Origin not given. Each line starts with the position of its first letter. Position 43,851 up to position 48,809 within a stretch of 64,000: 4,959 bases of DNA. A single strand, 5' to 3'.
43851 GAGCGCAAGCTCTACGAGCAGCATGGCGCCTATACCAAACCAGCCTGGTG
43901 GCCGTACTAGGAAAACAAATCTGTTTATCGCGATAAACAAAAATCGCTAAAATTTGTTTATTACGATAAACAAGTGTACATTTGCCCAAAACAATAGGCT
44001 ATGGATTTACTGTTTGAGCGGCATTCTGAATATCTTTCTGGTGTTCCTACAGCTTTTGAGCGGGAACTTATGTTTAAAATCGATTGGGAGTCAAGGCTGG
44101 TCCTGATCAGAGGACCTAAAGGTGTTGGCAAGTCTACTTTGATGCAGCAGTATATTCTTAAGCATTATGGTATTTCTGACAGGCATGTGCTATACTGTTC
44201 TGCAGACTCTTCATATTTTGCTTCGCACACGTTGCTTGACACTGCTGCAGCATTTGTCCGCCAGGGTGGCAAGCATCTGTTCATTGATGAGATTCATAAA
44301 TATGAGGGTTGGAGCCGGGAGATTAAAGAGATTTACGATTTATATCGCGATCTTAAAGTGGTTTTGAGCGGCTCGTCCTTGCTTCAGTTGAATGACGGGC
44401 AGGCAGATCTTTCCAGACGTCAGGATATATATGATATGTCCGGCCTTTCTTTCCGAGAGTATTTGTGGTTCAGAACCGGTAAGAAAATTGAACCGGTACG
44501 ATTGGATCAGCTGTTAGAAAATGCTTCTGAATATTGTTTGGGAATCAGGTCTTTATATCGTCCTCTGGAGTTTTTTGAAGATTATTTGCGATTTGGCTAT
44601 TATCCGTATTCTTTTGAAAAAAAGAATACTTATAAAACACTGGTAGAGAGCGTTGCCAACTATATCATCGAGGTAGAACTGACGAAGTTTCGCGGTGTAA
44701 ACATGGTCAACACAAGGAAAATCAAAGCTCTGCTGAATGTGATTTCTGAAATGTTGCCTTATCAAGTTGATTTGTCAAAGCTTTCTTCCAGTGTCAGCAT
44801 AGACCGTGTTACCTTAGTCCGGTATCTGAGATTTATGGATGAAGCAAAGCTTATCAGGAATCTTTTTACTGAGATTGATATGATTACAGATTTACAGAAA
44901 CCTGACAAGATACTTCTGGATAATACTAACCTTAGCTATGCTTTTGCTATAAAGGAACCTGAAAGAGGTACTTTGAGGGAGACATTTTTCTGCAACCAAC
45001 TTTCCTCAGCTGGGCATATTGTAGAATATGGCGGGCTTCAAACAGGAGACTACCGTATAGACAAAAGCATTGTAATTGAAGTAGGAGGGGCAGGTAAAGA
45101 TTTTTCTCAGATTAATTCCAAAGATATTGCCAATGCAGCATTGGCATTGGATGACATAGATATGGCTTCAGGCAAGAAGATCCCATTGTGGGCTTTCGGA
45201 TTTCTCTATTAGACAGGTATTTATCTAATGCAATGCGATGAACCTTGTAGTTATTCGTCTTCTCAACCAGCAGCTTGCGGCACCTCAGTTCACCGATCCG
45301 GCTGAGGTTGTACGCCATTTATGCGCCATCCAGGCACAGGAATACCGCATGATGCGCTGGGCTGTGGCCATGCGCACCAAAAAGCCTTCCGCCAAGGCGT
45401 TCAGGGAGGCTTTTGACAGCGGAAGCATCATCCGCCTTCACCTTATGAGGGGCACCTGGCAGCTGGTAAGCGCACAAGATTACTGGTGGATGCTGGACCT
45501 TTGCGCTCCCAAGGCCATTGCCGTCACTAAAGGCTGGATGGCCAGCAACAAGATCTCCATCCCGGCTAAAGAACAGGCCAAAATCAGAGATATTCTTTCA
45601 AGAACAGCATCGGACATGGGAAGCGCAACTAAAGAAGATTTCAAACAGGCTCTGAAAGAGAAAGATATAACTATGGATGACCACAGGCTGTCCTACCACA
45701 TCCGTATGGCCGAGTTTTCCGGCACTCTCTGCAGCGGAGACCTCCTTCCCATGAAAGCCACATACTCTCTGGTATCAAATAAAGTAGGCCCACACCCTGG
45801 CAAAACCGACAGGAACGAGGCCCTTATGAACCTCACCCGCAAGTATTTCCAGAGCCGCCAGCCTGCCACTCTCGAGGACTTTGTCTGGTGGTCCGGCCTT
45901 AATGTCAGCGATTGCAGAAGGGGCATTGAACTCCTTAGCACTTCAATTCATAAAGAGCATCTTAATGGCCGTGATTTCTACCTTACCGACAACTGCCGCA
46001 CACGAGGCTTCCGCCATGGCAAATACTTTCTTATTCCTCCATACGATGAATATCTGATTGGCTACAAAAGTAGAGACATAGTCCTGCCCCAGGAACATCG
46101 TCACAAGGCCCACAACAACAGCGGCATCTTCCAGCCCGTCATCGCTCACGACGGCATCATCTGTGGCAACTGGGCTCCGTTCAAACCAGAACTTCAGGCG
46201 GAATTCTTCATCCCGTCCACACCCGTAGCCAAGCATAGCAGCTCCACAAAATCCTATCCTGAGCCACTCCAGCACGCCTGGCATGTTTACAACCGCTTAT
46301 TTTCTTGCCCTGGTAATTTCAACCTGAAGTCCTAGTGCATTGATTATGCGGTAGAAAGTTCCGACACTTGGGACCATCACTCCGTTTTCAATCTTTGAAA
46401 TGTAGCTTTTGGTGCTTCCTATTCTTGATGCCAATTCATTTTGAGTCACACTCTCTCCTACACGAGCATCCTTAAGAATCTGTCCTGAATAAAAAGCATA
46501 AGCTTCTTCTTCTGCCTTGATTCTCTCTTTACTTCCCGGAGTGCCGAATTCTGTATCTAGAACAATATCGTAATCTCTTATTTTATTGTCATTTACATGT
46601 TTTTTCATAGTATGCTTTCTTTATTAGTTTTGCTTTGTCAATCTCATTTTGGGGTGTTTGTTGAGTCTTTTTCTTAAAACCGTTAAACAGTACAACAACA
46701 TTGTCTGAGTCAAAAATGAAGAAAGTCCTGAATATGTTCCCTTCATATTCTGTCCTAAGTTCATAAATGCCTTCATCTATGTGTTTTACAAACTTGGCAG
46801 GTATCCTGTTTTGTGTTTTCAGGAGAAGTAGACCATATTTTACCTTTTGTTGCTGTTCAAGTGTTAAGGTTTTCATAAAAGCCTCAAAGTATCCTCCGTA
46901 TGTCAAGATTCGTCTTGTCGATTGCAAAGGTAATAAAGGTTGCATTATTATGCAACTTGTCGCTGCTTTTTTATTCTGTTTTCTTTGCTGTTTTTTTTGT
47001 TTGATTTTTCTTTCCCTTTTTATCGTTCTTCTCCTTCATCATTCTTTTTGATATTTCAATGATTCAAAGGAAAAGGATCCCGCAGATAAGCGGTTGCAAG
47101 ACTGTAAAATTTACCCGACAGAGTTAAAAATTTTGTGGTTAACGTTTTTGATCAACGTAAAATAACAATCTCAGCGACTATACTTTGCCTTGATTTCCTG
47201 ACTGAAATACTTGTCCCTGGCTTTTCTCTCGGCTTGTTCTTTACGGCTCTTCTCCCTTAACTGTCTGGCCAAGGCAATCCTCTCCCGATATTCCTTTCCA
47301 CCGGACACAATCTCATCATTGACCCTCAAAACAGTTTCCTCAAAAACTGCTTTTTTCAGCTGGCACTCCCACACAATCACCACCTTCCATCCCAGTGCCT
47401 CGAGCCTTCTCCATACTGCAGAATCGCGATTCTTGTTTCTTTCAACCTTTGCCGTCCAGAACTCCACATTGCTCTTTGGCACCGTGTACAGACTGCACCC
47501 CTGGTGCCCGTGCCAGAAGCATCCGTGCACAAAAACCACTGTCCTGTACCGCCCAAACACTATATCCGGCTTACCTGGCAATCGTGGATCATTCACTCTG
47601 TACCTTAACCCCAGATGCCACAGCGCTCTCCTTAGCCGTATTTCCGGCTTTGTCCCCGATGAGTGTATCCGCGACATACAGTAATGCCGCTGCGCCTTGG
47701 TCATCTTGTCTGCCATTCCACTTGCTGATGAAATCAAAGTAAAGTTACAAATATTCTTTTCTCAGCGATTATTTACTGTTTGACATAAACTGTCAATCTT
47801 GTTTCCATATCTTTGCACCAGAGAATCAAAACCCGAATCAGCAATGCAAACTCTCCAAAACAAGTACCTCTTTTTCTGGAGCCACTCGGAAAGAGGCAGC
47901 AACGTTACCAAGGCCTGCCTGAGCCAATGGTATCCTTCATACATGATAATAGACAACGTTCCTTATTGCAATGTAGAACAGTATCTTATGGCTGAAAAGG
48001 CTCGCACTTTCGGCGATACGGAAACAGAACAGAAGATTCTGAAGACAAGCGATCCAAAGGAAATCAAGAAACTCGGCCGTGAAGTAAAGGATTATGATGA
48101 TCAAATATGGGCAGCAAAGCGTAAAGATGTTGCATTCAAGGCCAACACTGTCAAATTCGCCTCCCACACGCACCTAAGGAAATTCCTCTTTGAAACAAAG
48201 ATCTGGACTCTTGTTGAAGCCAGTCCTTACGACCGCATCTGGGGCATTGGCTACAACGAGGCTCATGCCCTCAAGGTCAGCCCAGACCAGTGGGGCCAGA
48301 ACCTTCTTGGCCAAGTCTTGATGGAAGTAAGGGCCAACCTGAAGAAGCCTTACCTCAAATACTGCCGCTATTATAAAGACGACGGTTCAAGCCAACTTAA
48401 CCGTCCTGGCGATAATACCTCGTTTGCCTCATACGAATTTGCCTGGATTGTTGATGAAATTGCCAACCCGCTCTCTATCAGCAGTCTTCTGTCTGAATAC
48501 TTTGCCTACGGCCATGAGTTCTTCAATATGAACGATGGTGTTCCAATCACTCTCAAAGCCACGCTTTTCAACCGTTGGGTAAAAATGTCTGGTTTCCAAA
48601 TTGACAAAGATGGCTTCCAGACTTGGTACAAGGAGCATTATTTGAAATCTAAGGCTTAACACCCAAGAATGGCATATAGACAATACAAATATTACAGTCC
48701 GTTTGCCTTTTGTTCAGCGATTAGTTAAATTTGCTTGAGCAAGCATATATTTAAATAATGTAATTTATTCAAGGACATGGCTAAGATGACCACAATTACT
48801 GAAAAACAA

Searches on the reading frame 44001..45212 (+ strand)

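Call 3: search_protein_families(library=pfam, proteins=[window:44001-45212:+], max_evalue=0.01)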
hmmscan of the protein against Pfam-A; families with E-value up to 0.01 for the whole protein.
window:44001-45212:+ (403 aa): 11 families
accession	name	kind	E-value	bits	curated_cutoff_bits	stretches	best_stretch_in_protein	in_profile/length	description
PF13173.12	AAA_14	-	1.8e-30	106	27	1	31-155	2-129/129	AAA domain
PF25199.1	nSTAND_NTPase5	-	3.6e-06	27.3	34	1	30-122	40-130/145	Novel STAND NTPase 5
PF13191.12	AAA_16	-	3.5e-05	24.8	32.6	1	31-109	24-99/167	AAA ATPase domain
PF13401.12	AAA_22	-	0.00011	22.9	27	0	32-70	6-43/130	AAA domain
PF01637.24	ATPase_2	-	0.00014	22.2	33.2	1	33-79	22-67/225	ATPase domain predominantly from Archaea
PF13635.12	DUF4143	-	0.00052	20.2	28.1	1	236-338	11-122/160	Domain of unknown function (DUF4143)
PF06745.19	ATPase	-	0.0026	17.6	26.6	0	30-72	18-60/231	KaiC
PF20720.3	nSTAND3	-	0.0029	17.7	27.2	1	29-66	15-51/155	Novel STAND NTPase 3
PF00004.35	AAA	-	0.0049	17.8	21.2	0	34-101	1-69/131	ATPase family associated with various cellular activities (AAA)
PF24883.2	NPHP3_N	-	0.0057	17.3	24.8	0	30-88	21-78/164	Nephrocystin 3, N-terminal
PF00910.28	RNA_helicase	-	0.0067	17.3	21.5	0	34-73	1-44/105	RNA helicase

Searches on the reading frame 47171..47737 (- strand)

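Call 3: search_protein_families(library=pfam, proteins=[window:47171-47737:-], max_evalue=0.01)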
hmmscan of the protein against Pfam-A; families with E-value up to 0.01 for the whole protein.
window:47171-47737:- (188 aa): 1 family
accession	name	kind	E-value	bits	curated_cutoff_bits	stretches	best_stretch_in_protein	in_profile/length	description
PF03852.21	Vsr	-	4.8e-35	119.7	27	1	9-79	1-71/74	DNA mismatch endonuclease Vsr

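Call 4: search_protein_families(library=padloc, proteins=[window:47171-47737:-], max_evalue=0.01)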
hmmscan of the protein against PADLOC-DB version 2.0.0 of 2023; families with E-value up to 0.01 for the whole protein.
window:47171-47737:- (188 aa): 1 family
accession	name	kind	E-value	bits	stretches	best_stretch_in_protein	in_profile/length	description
PDLC03397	Vsr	-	1.6e-33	114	1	8-129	1-121/156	Type II nicking endonuclease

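Call 5: search_protein_families(library=ncbifam, proteins=[window:47171-47737:-], max_evalue=0.01)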
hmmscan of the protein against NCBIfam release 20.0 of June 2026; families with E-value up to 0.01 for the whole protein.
window:47171-47737:- (188 aa): 1 family
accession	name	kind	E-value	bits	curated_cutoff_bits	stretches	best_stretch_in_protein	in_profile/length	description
TIGR00632.1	vsr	subfamily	6.4e-45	152.3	97.85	1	8-126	1-119/119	DNA mismatch endonuclease Vsr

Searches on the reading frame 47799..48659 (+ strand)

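Call 3: search_protein_families(library=pfam, proteins=[window:47799-48659:+], max_evalue=0.01)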
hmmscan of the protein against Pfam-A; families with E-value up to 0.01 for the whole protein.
window:47799-48659:+ (286 aa): 1 family
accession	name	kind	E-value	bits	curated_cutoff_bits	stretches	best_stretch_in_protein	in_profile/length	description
PF08719.17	NADAR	-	7.2e-48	163.4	35.1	1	25-182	1-163/163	NADAR domain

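Call 4: search_protein_families(library=padloc, proteins=[window:47799-48659:+], max_evalue=0.01)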
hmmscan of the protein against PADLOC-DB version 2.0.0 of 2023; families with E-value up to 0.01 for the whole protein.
window:47799-48659:+ (286 aa): 1 family
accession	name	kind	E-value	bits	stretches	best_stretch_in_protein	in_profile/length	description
PDLC04643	PDC-M42C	-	4.2e-40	135.6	1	38-181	13-157/158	-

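Call 5: search_protein_families(library=ncbifam, proteins=[window:47799-48659:+], max_evalue=0.01)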
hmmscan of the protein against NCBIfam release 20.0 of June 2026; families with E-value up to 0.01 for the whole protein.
window:47799-48659:+ (286 aa): 2 families
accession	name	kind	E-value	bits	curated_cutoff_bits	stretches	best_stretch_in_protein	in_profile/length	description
TIGR02464.1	ribofla_fusion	equivalog_domain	5.1e-48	163.2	73.7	1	24-181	1-152/153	riboflavin biosynthesis intermediates N-glycosidase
NF053876.1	DS32_2_antiphage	equivalog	3.6e-11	42.5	240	1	75-184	54-158/181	NADAR family anti-phage protein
